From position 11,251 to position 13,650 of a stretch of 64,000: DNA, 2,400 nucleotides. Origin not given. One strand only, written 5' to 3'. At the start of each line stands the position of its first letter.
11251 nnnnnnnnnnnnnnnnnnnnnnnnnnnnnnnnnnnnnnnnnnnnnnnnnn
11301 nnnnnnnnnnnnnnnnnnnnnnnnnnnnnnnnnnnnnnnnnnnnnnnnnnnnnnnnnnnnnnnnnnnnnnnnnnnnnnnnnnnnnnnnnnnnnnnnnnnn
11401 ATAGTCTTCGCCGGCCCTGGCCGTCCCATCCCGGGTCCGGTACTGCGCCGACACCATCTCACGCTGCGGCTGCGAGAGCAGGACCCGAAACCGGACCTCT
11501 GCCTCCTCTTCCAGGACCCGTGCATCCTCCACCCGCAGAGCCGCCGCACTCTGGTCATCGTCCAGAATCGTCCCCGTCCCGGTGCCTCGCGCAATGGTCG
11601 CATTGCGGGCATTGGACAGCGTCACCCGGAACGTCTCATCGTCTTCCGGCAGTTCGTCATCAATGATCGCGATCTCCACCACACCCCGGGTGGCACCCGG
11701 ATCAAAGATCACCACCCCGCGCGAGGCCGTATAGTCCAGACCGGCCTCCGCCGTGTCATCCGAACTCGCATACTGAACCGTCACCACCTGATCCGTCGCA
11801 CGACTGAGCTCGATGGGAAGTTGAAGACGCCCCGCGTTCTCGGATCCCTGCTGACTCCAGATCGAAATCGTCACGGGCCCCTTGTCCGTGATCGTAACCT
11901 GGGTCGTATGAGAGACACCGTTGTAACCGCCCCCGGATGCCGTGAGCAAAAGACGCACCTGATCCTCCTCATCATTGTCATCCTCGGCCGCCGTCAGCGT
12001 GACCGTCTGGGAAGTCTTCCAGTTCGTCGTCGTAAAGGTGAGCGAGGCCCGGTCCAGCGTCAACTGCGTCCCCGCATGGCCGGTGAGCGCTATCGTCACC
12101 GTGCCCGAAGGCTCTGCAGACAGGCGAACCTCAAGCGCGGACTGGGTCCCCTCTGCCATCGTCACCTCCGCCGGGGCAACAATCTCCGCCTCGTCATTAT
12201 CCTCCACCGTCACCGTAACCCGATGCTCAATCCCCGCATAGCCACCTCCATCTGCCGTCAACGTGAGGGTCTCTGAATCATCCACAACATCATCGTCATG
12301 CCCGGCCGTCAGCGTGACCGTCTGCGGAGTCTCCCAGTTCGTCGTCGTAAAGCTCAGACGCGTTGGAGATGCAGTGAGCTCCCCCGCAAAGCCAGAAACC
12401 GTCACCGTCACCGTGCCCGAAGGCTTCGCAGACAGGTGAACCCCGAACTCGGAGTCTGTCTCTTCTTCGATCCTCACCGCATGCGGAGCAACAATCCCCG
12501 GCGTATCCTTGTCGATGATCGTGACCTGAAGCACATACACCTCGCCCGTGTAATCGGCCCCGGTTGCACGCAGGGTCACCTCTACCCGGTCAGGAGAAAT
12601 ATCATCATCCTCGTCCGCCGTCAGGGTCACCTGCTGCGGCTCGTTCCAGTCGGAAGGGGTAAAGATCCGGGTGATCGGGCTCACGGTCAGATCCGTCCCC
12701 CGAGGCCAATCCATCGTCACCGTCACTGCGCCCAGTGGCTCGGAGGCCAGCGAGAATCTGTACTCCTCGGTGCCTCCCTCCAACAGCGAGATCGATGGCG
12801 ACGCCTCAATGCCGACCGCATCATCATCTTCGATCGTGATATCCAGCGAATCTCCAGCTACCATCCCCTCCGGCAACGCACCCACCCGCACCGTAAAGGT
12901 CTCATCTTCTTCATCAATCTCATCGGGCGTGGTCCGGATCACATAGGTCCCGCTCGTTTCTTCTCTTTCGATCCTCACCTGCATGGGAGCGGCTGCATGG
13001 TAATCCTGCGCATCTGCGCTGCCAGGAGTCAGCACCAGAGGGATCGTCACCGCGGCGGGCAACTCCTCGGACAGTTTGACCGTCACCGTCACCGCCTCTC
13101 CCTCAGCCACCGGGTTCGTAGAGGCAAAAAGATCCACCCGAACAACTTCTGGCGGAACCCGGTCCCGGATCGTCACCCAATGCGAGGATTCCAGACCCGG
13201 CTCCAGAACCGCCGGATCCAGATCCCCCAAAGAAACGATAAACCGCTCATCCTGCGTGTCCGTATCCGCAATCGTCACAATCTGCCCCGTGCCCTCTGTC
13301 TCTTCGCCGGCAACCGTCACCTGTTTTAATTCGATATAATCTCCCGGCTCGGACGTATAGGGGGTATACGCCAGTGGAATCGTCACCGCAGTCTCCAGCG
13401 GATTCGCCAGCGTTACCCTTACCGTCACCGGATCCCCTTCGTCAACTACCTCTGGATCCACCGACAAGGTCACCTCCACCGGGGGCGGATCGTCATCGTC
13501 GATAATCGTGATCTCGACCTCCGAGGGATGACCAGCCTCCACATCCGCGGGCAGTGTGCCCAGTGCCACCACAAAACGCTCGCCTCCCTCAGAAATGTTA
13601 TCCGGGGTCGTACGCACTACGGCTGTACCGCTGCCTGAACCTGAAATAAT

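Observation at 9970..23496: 4,508-aa Calx-beta array fused to an autotransporter barrel in a T9SS-type genome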

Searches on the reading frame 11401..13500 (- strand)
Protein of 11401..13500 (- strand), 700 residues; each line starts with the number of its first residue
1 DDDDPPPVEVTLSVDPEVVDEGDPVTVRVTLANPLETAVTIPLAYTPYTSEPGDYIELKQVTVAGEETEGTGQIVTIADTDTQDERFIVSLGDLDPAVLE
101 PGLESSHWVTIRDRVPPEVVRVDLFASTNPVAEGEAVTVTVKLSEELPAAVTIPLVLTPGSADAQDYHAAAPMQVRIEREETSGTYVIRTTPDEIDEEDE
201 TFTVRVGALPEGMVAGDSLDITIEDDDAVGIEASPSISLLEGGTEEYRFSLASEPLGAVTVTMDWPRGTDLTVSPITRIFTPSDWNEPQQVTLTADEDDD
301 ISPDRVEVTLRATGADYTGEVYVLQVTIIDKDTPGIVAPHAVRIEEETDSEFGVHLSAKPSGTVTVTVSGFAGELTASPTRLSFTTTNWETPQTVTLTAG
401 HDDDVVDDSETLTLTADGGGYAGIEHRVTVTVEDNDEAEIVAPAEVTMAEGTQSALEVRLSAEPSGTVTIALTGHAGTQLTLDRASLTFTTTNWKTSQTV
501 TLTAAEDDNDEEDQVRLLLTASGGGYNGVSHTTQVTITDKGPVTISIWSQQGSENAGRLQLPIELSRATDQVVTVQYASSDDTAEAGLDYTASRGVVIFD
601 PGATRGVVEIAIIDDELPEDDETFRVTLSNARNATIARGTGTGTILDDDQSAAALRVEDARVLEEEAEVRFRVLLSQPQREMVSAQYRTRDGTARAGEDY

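Call 4: search_protein_families(library=pfam, proteins=[window:11401-13500:-], max_evalue=0.01)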
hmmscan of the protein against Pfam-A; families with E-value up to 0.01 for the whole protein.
window:11401-13500:- (700 aa): 5 families
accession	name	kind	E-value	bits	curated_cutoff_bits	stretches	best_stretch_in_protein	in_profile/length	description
PF03160.20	Calx-beta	-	1.6e-33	115.7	27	3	549-649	14-119/119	Calx-beta domain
PF11213.13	DUF3006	-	0.0011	19.5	32.3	0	196-227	15-44/67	Protein of unknown function (DUF3006)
PF24312.1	Ig-like_POM152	-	0.0019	19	27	0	445-478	14-47/89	Nucleoporin POM152, Ig-like domain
PF17766.7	fn3_6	-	0.0046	17.5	26.4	0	442-514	21-81/99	Fibronectin type-III domain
PF20579.4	LapA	-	0.0082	17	27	0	121-155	4-37/99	LapA domain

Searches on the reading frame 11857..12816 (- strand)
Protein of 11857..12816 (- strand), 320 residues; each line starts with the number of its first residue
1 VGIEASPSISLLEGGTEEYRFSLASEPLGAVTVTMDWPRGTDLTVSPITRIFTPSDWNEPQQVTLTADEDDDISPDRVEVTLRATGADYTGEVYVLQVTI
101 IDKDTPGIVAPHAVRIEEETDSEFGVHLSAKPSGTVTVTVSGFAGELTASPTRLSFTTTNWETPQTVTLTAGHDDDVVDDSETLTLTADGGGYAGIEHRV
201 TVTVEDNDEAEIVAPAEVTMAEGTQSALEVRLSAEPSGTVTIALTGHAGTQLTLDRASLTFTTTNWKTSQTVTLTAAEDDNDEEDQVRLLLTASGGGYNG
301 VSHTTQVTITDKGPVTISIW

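Call 65: search_protein_families(library=pfam, proteins=[window:11857-12816:-], max_evalue=1)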
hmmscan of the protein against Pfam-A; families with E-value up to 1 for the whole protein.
window:11857-12816:- (320 aa): 8 families
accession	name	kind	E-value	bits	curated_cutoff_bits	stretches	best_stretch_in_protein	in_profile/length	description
PF17766.7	fn3_6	-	0.00047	20.7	26.4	0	207-286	14-81/99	Fibronectin type-III domain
PF11614.14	FixG_C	-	0.0051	17.4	25.6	0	197-238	46-89/119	IG-like fold at C-terminal of FixG, putative oxidoreductase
PF02120.21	Flg_hook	-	0.0092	16.2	29.8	0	218-253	5-39/85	Flagellar hook-length control protein FliK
PF08436.17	DXP_redisom_C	-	0.02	15.4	26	0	279-307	16-44/84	1-deoxy-D-xylulose 5-phosphate reductoisomerase C-terminal domain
PF12892.13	FctA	-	0.022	16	22.1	0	250-313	52-97/120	Spy0128-like isopeptide containing domain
PF11211.13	DUF2997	-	0.15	12.4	24.1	0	131-146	6-21/47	Protein of unknown function (DUF2997)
PF01917.21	Arch_flagellin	-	0.59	10.9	29.5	1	135-208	88-156/162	Archaebacterial flagellin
PF02510.20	SPAN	-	0.94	10.3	24.8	0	257-294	5-38/84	Surface presentation of antigen domain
